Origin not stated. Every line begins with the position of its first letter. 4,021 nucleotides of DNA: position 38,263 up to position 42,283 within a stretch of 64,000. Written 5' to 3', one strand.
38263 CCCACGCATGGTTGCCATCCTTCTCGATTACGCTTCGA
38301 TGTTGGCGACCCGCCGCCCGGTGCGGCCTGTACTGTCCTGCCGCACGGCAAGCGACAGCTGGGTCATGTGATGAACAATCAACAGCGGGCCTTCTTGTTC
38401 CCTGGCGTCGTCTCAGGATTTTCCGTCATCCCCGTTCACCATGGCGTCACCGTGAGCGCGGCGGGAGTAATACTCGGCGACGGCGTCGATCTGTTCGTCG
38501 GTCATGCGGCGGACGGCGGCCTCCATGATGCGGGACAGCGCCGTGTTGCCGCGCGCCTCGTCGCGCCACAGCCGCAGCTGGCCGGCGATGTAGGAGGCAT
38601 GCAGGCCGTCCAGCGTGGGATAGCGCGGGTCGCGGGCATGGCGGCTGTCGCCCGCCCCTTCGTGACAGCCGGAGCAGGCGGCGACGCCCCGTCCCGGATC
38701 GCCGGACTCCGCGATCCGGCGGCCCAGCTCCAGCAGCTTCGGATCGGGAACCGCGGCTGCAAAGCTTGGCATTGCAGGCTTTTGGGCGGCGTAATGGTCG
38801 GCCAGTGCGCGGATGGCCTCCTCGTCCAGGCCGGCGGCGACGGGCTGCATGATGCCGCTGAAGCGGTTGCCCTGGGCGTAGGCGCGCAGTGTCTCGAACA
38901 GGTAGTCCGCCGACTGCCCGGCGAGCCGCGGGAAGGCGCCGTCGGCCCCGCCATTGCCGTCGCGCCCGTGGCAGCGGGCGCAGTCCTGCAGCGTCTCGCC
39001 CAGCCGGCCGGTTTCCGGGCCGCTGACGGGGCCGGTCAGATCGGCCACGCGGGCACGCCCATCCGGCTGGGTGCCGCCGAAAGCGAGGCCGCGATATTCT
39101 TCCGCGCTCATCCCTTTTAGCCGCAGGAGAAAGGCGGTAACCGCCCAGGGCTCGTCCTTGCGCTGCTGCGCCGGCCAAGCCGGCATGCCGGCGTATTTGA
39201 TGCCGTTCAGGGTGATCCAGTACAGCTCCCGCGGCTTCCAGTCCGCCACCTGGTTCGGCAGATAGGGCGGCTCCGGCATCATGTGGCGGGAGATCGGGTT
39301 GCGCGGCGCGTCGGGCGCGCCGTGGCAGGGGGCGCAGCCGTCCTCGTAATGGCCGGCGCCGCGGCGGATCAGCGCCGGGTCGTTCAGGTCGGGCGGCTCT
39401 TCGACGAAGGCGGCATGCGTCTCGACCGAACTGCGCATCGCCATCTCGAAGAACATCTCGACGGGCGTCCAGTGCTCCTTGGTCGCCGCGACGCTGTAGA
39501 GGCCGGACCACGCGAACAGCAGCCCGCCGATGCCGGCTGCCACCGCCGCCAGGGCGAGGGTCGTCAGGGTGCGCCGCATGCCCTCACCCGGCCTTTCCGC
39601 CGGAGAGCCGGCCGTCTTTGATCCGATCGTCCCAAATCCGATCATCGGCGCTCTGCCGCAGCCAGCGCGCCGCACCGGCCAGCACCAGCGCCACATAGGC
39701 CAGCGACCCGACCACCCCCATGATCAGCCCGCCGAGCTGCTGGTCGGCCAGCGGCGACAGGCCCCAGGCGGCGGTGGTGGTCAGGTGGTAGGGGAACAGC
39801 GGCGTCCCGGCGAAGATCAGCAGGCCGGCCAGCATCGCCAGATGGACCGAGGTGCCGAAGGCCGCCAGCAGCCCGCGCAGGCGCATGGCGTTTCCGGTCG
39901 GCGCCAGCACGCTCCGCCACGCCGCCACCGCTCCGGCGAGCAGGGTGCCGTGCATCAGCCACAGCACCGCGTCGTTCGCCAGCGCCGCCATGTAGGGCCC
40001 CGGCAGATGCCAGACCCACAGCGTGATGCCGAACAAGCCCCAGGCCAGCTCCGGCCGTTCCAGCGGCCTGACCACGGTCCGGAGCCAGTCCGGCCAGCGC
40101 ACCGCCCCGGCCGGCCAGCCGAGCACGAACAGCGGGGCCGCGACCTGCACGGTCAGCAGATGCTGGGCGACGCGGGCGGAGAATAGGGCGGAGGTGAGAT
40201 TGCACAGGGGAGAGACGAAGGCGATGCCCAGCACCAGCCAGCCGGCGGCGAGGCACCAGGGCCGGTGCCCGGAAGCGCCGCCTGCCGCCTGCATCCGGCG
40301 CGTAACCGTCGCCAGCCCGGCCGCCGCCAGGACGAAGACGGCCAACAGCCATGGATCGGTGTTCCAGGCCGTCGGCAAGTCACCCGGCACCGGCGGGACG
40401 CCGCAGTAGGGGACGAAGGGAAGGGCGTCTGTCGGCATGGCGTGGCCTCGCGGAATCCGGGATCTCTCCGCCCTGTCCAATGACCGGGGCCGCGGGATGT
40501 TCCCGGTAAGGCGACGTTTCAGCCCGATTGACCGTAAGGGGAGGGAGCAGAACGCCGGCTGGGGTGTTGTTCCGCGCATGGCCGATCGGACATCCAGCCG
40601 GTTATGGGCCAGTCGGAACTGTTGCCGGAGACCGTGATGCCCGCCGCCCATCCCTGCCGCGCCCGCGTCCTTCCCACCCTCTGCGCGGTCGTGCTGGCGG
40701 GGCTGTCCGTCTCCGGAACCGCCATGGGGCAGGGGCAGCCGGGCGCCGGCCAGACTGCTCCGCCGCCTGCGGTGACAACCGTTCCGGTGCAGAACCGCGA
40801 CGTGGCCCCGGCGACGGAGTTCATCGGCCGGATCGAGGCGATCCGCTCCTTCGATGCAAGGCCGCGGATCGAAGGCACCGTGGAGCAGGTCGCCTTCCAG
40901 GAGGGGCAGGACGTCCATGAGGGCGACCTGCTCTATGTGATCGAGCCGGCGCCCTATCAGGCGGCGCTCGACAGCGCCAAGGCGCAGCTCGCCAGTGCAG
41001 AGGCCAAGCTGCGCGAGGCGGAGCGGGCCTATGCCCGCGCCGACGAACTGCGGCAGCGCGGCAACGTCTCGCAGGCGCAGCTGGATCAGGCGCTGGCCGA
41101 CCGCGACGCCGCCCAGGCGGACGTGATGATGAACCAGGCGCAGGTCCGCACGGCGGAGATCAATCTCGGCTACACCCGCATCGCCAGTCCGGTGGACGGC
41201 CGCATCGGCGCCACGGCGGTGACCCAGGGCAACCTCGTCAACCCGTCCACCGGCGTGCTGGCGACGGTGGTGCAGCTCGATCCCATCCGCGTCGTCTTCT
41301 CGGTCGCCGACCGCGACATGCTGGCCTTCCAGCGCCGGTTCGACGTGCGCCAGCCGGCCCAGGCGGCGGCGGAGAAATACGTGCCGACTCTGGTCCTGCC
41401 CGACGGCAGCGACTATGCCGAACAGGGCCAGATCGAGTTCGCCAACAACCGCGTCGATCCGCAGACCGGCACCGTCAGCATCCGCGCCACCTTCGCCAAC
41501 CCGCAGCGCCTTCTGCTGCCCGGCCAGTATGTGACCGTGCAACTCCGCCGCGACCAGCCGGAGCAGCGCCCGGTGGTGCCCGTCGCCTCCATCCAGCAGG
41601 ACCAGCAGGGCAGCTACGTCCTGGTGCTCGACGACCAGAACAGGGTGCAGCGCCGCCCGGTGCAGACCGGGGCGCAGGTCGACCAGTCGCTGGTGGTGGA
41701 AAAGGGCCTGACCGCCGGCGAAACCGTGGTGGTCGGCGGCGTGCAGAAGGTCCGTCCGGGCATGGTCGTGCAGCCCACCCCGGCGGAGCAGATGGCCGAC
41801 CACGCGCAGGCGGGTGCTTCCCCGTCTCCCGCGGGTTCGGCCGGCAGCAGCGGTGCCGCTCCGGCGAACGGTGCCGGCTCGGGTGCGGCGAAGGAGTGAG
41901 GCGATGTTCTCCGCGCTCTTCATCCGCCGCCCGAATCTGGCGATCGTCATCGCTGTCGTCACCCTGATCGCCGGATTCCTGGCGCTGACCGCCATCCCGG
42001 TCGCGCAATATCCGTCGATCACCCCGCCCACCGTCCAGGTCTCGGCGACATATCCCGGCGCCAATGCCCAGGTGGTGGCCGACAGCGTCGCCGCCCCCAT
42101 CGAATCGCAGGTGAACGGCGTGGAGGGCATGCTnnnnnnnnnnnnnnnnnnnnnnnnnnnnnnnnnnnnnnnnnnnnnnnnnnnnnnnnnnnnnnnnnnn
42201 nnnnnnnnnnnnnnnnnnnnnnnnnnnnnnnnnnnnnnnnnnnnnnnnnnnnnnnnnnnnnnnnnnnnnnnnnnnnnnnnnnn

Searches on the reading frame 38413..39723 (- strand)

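Call 22: search_protein_families(library=pfam, proteins=[window:38413-39723:-], max_evalue=0.001)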
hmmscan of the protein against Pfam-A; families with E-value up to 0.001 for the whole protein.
window:38413-39723:- (436 aa): 2 families
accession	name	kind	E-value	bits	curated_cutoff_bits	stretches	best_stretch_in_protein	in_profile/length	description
PF13442.11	Cytochrome_CBB3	-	2.8e-21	76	27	2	118-199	2-68/68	Cytochrome C oxidase, cbb3-type, subunit III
PF00034.26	Cytochrom_C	-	1.1e-18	68.8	21.3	2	348-418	10-85/90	Cytochrome c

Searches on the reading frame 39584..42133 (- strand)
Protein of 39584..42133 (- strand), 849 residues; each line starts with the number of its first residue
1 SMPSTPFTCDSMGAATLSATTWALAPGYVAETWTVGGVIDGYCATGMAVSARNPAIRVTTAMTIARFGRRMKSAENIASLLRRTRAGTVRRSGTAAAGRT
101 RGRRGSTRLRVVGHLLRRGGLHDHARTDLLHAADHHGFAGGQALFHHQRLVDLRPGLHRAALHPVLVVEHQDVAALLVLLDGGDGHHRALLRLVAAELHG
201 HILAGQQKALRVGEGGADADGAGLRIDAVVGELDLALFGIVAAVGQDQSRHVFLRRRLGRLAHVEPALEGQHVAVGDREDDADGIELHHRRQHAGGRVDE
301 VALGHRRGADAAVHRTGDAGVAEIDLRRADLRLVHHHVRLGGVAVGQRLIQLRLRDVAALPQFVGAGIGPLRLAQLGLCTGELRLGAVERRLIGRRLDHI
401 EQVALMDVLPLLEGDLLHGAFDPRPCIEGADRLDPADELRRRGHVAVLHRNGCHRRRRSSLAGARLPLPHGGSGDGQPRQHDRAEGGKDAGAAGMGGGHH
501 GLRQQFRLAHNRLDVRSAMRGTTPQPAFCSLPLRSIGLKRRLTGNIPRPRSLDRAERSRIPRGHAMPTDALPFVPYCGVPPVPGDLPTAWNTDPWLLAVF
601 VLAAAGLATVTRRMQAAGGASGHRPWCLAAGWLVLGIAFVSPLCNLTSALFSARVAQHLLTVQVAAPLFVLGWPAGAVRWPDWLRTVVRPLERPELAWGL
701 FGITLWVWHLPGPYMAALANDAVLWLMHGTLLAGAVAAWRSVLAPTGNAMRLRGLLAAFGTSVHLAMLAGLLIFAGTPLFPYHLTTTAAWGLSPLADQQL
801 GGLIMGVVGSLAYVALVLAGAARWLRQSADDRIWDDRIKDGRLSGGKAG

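Call 22: search_protein_families(library=pfam, proteins=[window:39584-42133:-], max_evalue=0.001)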
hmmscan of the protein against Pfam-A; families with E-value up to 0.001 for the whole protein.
window:39584-42133:- (849 aa): 1 family
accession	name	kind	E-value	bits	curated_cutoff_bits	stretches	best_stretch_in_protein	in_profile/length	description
PF09678.15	Caa3_CtaG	-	3.5e-34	118.7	27.7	1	610-827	6-237/237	Cytochrome c oxidase caa3 assembly factor (Caa3_CtaG)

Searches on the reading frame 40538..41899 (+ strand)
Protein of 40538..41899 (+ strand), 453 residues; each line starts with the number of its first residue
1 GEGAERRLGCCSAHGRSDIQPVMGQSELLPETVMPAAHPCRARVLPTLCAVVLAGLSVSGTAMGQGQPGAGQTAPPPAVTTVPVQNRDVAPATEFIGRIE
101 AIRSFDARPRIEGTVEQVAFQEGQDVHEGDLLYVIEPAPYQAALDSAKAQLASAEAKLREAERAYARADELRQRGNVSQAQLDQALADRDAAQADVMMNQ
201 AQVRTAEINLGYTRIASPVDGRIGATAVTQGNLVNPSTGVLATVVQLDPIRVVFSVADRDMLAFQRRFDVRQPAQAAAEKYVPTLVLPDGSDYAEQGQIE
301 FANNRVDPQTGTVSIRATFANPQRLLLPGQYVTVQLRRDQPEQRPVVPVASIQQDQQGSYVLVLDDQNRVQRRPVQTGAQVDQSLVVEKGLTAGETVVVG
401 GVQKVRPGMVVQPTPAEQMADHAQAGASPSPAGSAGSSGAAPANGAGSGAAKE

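Call 54: search_protein_families(library=pfam, proteins=[window:40538-41899:+], max_evalue=0.0001)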
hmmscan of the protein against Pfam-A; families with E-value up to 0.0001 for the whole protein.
window:40538-41899:+ (453 aa): 3 families
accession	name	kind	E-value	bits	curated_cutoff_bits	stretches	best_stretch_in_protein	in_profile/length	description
PF16576.10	HlyD_D23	-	4.4e-15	56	30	1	106-332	21-214/214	Barrel-sandwich domain of CusB or HlyD membrane-fusion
PF13533.13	Biotin_lipoyl_2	-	2.6e-08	33.9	29.8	1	109-136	5-32/32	Biotin-lipoyl like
PF13437.12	HlyD_3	-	6e-08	33.8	22.2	1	215-329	2-106/106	HlyD family secretion protein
